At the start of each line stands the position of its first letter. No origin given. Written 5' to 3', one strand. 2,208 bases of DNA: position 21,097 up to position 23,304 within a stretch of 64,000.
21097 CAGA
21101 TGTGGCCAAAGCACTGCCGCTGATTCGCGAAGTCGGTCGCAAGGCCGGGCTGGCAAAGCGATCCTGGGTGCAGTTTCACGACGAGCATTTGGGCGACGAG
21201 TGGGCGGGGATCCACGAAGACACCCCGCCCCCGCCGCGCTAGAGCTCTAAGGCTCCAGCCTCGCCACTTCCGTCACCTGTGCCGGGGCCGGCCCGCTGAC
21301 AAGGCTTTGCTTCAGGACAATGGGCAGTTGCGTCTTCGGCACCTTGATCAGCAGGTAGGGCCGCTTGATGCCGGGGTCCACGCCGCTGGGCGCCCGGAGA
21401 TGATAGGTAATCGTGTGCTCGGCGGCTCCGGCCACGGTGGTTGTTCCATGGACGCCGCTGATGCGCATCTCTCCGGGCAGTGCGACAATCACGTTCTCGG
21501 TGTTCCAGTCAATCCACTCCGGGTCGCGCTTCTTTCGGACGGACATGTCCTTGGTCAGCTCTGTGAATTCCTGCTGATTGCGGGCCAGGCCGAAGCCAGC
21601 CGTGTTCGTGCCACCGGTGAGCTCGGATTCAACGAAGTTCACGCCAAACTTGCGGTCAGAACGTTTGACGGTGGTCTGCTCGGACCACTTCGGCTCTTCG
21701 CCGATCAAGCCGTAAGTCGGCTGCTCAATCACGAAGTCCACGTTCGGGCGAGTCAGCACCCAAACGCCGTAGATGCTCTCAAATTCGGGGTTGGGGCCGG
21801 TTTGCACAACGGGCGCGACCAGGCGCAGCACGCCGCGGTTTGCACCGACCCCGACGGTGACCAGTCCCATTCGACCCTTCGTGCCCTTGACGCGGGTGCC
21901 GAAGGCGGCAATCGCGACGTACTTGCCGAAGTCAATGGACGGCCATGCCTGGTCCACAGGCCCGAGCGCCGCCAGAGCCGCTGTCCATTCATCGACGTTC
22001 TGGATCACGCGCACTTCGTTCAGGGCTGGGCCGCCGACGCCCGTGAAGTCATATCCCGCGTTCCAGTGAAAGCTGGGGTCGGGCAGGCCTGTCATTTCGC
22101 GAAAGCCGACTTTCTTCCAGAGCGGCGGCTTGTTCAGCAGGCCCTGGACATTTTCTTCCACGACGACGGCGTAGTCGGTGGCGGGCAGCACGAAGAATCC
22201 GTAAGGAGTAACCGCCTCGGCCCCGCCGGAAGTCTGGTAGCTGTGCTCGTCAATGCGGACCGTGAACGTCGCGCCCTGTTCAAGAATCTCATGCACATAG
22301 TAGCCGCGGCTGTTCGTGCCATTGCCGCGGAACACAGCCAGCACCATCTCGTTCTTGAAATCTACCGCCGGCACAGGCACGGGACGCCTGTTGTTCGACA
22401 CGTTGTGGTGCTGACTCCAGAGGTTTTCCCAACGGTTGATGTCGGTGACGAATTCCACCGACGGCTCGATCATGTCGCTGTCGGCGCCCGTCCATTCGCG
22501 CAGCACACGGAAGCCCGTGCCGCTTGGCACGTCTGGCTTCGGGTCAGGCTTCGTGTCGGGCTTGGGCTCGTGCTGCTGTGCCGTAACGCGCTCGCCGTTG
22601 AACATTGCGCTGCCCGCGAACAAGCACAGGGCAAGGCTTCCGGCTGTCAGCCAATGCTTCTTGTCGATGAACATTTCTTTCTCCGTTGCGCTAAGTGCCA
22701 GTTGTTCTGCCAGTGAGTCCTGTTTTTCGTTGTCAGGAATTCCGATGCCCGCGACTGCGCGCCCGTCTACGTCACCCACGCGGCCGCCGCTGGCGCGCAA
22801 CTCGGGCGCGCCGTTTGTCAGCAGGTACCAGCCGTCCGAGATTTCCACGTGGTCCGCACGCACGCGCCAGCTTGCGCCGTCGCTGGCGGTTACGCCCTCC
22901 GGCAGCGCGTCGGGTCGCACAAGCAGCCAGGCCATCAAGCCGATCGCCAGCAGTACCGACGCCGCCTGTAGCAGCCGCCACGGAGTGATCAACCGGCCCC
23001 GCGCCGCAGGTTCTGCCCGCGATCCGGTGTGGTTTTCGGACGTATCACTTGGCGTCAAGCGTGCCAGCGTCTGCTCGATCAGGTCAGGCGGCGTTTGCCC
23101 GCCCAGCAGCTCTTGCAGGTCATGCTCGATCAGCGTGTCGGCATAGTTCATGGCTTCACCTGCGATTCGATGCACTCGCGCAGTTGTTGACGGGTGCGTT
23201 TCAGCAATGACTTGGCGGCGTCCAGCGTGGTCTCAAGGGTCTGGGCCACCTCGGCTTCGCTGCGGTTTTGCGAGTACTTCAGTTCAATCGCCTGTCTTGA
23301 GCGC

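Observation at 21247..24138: ECF sigma/anti-sigma pair with twin ECF-type promoters aimed at a divergent small Cys-containing secreted protein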

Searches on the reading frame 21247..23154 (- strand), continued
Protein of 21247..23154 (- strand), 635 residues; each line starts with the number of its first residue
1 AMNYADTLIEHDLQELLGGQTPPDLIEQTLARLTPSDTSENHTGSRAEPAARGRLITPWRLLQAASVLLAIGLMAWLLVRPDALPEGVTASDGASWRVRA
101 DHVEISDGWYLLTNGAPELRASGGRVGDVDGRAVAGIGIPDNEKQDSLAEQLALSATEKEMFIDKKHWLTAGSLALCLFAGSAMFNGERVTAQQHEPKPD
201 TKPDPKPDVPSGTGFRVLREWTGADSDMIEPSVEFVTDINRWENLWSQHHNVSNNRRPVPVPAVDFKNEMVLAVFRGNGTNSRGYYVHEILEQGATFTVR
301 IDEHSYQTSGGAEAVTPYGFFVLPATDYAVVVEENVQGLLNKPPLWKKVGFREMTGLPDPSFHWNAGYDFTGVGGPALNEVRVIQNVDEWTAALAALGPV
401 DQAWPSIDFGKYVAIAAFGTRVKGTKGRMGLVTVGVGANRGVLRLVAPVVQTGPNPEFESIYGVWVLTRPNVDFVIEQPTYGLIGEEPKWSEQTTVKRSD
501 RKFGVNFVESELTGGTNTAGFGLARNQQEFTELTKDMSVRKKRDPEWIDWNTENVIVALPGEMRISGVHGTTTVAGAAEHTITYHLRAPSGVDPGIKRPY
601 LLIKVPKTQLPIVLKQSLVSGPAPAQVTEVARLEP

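Call 16: search_protein_families(library=ncbifam, proteins=[window:21247-23154:-], max_evalue=0.01)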
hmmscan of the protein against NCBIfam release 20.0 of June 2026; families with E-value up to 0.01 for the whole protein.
window:21247-23154:- (635 aa): 2 families
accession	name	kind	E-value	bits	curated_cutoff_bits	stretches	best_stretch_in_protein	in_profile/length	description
NF033596.1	denti_PrcB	equivalog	8.2e-07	29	125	0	235-286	80-125/176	dentilisin complex subunit PrcB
NF052375.1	antisigma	equivalog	0.0049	16.9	100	0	15-85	44-114/217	anti-sigma factor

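Call 31: find_related_loci(query=A2, collection=genome_contigs, flank=6000)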
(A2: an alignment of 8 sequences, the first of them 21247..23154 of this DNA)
Query A2 (635 aa) in genome_contigs; peptide patterns used: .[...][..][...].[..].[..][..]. (x = any residue, [..] = any of these).
19 stretches matched a pattern; 4 encode a relative of the query (tblastn E <= 1e-3); 4 distinct loci.
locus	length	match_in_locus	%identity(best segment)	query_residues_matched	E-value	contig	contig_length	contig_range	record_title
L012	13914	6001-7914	82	1-635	0e+0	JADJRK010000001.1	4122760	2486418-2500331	MAG: Planctomycetota bacterium isolate Fred_18-Q3-R57-64_MAXAC.456 tig00000287-10-41217550, whole genome shotgun sequenc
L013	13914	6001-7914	82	1-635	0e+0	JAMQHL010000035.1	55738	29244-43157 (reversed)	MAG: Planctomycetota bacterium isolate PLA1 L5_k97_189803, whole genome shotgun sequence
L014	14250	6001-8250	42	1-631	3e-99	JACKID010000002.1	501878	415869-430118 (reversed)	MAG: Planctomycetota bacterium isolate HK-STAS-PLAN-35 HK-STAS-PLAN-35_2, whole genome shotgun sequence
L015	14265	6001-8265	42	2-615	1e-61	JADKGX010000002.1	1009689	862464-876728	MAG: Planctomycetota bacterium isolate Ribe_18-Q3-R11-54_MAXAC.269 tig00000956-10-10075990, whole genome shotgun sequenc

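Call 42: predict_structure(alignment_id=A2)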
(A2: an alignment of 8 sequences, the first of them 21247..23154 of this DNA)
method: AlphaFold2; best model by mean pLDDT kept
length: 635 residues; sequences in the alignment: 8
mean_pLDDT: 78.2   pTM: 0.64
mean pLDDT of the five models: 78.2, 74.0, 74.0, 70.9, 65.1
residues with pLDDT >= 90: 182; 70-90: 308; 50-70: 66; < 50: 79
segments of 3 or more residues with pLDDT < 50: 1-56, 195-212, 252-256
pLDDT, mean of each block of 10 residues (from residue 1): 41 39 41 38 33 49 67 62 79 83 87 89 85 87 77 82 76 83 85 52 37 70 85 92 86 53 87 90 86 89 76 84 90 85 88 77 76 81 92 83 85 90 80 87 81 70 88 88 79 83 91 89 93 82 77 93 87 92 88 84 94 93 85 92
secondary structure, 60 per line:
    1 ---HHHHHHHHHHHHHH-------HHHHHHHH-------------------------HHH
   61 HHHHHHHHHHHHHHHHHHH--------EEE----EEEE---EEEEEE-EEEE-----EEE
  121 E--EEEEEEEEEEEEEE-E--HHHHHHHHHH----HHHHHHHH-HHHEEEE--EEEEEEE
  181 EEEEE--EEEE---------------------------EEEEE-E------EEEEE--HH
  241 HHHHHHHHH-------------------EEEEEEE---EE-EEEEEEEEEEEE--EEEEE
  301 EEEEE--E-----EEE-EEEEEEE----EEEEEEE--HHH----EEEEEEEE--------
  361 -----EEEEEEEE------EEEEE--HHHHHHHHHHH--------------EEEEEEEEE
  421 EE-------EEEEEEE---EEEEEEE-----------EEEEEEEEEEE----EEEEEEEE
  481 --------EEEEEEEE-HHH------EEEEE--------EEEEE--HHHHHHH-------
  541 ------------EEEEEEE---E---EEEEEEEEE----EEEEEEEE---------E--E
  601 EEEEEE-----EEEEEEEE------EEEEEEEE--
elements in order: H4-17 H25-32 H58-79 E88-90 E95-98 E102-107 E109-112 E118-121 E124-137 H142-151 H156-163 E168-171 E174-185 E188-191 E219-223 E232-236 H239-249 E269-275 E282-293 E296-305 E314-316 E318-324 E329-335 E345-352 E366-373 E380-384 H387-397 E412-422 E430-436 E440-446 E458-468 E473-480 E489-496 E507-511 E520-524 H527-533 E553-559 E567-575 E580-587 E600-606 E612-619 E626-633

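Call 46: fold_search(model_id=the predicted structure, library=pdb)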
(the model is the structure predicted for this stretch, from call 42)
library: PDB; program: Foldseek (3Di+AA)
matches with E <= 10: 108; with E <= 0.001: 0
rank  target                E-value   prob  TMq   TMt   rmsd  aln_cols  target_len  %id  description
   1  7sqc_T3               1.4e-01  0.03  0.07  0.11  23.1       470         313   10  Ciliary C1 central pair apparatus isolated from Chlamydomonas reinhardtii (released 2022-04-13)
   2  1g38_A                4.3e-01  0.06  0.07  0.10  17.4       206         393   11  ADENINE-SPECIFIC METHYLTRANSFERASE M. TAQ I/DNA COMPLEX (released 2001-03-05)
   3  5om7_A                6.2e-01  0.01  0.05  0.08  28.1       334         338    8  Crystal structure of Alpha1-antichymotrypsin variant DBS-II: a drug-binding serpin for doxorubicin (released 2018-05-23)
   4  9cap_A                7.2e-01  0.01  0.07  0.04  26.2       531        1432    7  Structure of the LPD-3 complex (released 2025-04-23)
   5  1aqj_A                7.6e-01  0.08  0.07  0.10  17.0       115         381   12  STRUCTURE OF ADENINE-N6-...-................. TAQI (released 1997-02-12)
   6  7sqc_T1               7.6e-01  0.01  0.07  0.08  27.4       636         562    8  Ciliary C1 central pair apparatus isolated from Chlamydomonas reinhardtii (released 2022-04-13)
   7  6wxg_1                7.6e-01  0.01  0.05  0.08  25.9       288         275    9  Cryo-EM reconstruction of VP5*/VP8* assembly from rhesus rotavirus particles - Reversed conformation (released 2021-01-20)
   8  8vz8_D                8.0e-01  0.04  0.08  0.18  18.1       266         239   12  Crystal structure of mouse MAIT M2B TCR-MR1-5-OP-RU complex (released 2024-04-10)
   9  4hn3_B                1.4e+00  0.02  0.08  0.11  19.6       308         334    5  The crystal structure of a sex pheromone precursor (lmo1757) from Listeria monocytogenes EGD-e (released 2012-10-31)
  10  5oql_Z                1.4e+00  0.02  0.10  0.10  20.2       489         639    8  Cryo-EM structure of the 90S pre-ribosome from Chaetomium thermophilum (released 2017-10-11)
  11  6j0t_A                1.5e+00  0.01  0.07  0.08  24.8       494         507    9  The crystal structure of exoinulinase INU1 (released 2020-01-01)
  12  4hn3_D                1.6e+00  0.02  0.07  0.11  19.1       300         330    7  The crystal structure of a sex pheromone precursor (lmo1757) from Listeria monocytogenes EGD-e (released 2012-10-31)
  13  9b9u_C                1.6e+00  0.01  0.07  0.05  28.6       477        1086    8  SARS-CoV-2 full-length spike protein with His1271Lys substitution in the coatomer binding motif, 1RBD-up conformation  (released 2025-04-16)
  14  7pkt_p                1.7e+00  0.01  0.04  0.09  31.7       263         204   11  Large subunit of the Chlamydomonas reinhardtii mitoribosome (released 2022-06-15)
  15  1aqj_B                1.8e+00  0.06  0.07  0.10  16.2       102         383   10  STRUCTURE OF ADENINE-N6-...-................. TAQI (released 1997-02-12)
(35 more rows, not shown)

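Call 93: search_solved_structures(query=A2, max_evalue=10)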
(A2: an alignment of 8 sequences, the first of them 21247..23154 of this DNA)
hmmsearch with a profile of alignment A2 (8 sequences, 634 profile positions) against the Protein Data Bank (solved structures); distinct sequences matched with E-value up to 10: 1.
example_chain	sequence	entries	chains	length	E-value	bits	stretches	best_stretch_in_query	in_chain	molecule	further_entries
3iv1_A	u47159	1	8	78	0.33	12.5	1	481-546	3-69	Tumor susceptibility gene 101 protein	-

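Call 94: search_protein_families(library=pfam, alignment_id=A2, max_evalue=0.1)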
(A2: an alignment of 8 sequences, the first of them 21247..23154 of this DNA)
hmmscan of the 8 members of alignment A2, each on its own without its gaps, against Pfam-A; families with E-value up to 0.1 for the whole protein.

A. member 1, window:21247-23154:- (635 aa): 0 families

B. families by the number of members that match (of 8 scanned): 2 families
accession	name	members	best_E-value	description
PF06004.18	DUF903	1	0.032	Bacterial protein of unknown function (DUF903)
PF11138.13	DUF2911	1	0.078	Protein of unknown function (DUF2911)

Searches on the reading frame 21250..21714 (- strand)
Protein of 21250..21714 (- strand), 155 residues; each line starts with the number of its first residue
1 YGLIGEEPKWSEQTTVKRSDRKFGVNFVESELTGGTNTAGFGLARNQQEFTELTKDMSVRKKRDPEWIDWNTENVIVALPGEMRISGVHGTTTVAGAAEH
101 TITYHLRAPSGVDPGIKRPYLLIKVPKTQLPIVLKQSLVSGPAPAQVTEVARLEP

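Call 36: search_protein_families(library=pfam, proteins=[window:21250-21714:-], max_evalue=10)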
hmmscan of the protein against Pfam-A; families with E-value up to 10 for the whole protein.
seq(155 aa): 0 families
